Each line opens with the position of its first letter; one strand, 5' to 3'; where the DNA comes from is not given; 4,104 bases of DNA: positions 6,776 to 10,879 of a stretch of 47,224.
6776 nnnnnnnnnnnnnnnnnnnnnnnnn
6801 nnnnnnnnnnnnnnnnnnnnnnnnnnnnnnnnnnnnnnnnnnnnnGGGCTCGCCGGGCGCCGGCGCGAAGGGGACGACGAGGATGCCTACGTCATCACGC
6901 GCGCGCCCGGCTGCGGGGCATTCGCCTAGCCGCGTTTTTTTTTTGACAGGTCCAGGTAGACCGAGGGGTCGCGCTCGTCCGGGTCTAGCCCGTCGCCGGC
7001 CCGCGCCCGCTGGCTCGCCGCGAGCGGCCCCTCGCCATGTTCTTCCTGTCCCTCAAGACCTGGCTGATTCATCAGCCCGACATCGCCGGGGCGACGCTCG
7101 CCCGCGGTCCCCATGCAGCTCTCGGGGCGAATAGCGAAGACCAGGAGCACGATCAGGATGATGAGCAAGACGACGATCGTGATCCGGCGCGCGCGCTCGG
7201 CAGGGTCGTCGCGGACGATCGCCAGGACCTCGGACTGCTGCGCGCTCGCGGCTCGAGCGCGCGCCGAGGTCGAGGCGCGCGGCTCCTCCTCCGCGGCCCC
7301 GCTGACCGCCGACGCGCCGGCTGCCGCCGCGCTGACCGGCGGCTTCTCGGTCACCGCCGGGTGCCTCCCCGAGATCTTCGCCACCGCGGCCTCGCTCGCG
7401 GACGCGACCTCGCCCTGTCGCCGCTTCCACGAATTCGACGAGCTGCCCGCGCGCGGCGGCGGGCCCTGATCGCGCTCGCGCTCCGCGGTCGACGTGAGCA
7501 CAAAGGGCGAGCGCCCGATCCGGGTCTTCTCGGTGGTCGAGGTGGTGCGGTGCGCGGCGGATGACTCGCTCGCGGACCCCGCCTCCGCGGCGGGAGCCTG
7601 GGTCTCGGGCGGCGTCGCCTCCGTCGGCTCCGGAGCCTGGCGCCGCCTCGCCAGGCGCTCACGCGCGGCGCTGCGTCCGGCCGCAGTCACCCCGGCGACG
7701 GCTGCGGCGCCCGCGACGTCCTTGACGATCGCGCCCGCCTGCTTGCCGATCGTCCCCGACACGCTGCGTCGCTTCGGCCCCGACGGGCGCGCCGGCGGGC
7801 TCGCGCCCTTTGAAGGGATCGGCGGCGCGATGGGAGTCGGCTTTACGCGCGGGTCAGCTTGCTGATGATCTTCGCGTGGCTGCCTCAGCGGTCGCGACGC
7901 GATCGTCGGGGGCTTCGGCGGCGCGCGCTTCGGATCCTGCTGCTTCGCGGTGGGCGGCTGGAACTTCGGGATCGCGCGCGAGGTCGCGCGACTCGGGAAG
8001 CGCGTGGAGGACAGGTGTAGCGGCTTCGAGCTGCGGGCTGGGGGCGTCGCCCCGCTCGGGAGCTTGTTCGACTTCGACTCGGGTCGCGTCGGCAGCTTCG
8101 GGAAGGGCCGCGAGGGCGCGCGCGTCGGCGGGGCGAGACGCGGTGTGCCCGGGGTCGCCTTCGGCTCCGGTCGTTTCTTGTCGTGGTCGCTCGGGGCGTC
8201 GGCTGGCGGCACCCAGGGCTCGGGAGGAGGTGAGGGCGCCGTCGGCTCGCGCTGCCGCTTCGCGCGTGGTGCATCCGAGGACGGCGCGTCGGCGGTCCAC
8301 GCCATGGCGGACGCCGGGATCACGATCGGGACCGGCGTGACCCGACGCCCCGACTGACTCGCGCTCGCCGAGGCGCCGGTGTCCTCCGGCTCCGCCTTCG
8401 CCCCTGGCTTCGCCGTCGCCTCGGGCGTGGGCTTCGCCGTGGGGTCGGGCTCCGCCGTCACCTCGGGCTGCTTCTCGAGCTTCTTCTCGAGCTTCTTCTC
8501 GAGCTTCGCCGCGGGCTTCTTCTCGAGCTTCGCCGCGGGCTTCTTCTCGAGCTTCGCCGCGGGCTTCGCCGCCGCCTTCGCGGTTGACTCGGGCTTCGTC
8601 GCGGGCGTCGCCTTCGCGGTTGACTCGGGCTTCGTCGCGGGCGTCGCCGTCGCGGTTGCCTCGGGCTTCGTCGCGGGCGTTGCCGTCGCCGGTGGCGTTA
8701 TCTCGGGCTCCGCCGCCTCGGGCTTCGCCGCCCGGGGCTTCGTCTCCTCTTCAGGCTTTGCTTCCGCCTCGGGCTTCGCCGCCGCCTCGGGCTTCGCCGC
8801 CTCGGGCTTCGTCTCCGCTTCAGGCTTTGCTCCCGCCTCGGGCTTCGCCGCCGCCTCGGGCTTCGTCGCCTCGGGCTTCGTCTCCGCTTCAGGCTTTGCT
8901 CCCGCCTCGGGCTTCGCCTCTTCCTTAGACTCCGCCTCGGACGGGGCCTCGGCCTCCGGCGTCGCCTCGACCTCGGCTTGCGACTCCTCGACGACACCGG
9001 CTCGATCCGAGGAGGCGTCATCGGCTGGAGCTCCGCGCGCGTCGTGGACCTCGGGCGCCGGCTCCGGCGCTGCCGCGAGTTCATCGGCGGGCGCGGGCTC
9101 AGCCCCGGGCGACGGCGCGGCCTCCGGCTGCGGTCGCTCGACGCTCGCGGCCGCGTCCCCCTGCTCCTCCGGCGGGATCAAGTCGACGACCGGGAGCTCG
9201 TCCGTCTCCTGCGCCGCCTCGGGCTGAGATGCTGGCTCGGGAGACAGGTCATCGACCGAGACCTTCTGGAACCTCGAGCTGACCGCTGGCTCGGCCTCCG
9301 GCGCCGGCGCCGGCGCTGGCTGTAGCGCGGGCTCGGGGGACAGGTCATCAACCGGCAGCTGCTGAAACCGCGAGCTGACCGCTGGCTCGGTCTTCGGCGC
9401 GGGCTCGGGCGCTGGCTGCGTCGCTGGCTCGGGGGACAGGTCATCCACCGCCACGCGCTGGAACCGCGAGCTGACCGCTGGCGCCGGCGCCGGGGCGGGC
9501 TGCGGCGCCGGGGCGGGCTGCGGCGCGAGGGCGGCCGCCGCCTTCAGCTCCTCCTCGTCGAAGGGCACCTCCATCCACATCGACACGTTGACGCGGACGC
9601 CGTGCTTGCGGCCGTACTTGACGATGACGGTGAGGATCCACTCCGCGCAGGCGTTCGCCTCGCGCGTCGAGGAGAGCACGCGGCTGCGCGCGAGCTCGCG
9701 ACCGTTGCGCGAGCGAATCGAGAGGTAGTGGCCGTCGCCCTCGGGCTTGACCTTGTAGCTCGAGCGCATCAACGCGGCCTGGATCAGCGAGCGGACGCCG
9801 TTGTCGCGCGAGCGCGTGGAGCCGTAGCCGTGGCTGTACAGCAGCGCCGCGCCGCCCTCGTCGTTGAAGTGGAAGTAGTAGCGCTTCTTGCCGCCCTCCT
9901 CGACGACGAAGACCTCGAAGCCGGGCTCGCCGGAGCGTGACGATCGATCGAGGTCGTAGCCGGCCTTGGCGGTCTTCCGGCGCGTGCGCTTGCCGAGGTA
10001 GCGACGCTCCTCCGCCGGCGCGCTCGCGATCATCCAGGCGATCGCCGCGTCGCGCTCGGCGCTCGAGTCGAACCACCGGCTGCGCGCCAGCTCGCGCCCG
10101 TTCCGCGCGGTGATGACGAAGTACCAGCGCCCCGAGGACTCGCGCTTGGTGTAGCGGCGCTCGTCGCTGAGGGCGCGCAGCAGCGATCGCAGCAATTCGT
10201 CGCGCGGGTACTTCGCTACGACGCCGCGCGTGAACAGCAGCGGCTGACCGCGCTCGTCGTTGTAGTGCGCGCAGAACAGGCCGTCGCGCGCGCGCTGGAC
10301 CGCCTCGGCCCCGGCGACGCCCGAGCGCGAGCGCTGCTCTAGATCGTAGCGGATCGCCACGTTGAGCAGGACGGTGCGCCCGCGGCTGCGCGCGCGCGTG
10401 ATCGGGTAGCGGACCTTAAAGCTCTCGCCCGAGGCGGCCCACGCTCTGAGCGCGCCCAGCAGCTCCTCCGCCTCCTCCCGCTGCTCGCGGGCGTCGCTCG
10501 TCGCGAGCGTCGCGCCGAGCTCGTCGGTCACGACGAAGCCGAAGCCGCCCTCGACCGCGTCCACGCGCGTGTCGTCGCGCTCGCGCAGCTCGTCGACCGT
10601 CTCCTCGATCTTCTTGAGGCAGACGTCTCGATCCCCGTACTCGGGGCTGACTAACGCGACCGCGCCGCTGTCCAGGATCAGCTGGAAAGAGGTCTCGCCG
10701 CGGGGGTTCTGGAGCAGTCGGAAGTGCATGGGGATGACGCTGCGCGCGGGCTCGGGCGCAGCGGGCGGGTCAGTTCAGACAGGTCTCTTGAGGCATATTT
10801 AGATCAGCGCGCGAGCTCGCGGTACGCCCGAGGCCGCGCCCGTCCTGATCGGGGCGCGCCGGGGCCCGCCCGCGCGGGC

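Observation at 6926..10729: Giant tail-anchored protein: six DUF1508/YegP-like modules fused to a ~700-aa repeat-built disordered region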

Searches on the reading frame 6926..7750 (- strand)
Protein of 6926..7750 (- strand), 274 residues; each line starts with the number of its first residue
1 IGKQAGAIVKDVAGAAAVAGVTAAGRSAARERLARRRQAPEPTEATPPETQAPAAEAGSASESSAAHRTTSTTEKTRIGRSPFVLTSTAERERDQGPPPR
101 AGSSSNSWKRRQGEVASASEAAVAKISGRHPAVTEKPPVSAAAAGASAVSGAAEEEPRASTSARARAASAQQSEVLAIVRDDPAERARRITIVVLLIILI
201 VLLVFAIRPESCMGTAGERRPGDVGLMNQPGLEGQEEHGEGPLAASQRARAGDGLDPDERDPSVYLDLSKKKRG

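Call 24: find_homologous_proteins(query=window:6926-7750:-, max_evalue=0.001)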
Query window:6926-7750:-: 8000 candidates shared short words with the query, none scored E <= 0.001.

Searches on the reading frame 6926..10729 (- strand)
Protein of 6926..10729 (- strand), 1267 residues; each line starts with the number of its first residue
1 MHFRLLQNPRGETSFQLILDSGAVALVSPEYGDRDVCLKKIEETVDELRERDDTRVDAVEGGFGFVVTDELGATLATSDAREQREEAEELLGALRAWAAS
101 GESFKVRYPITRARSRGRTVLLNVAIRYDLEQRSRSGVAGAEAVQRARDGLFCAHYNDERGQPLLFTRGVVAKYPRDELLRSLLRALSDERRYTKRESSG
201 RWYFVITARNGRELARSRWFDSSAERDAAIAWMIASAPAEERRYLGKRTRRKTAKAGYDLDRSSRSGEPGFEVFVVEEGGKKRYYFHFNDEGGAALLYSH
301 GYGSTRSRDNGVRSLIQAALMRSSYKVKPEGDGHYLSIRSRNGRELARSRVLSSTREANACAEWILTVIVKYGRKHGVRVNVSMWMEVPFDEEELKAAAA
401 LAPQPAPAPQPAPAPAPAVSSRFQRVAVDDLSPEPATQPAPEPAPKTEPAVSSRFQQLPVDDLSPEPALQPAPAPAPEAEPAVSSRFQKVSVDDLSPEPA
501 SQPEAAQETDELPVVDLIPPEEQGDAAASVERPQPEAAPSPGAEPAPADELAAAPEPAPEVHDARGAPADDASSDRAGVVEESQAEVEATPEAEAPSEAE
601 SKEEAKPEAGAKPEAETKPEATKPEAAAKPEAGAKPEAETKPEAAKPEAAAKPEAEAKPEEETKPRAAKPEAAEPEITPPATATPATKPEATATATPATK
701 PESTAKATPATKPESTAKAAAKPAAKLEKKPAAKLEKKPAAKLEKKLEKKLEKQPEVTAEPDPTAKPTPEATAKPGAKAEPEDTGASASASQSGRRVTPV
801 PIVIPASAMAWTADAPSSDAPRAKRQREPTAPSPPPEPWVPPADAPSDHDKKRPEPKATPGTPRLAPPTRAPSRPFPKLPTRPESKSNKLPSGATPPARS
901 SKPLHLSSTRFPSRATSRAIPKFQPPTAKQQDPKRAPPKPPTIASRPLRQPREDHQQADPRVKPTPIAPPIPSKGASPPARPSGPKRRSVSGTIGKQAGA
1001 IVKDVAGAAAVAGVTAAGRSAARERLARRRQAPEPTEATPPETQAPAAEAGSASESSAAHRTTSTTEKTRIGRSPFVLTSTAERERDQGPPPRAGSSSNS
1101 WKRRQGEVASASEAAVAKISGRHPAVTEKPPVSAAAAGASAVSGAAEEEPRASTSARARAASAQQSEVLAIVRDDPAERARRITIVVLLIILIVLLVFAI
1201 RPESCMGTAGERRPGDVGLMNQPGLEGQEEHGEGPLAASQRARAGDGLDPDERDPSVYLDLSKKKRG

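Call 3: search_protein_families(library=pfam, proteins=[window:6926-10729:-], max_evalue=10)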
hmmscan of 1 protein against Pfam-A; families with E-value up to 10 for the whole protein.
window:6926-10729:- (1267 aa): 1 family
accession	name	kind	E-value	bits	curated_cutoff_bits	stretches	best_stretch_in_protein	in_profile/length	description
PF07411.17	DUF1508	-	9.5e-09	35.5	22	2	198-242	2-46/48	Domain of unknown function (DUF1508)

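Call 4: search_protein_families(library=ncbifam, proteins=[window:6926-10729:-], max_evalue=10)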
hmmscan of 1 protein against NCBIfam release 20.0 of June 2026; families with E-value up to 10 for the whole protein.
window:6926-10729:- (1267 aa): 1 family
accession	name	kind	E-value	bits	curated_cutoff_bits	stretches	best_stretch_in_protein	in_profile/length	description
NF008923.0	PRK12284.1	equivalog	0.0072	15.2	597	2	195-243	357-405/431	tryptophan--tRNA ligase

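Call 7: find_encoding_contigs(protein=window:6926-10729:-, flank=10000, max_places=6)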
Protein window:6926-10729:- (1267 aa): no gene with exactly this product is on record in the collection.
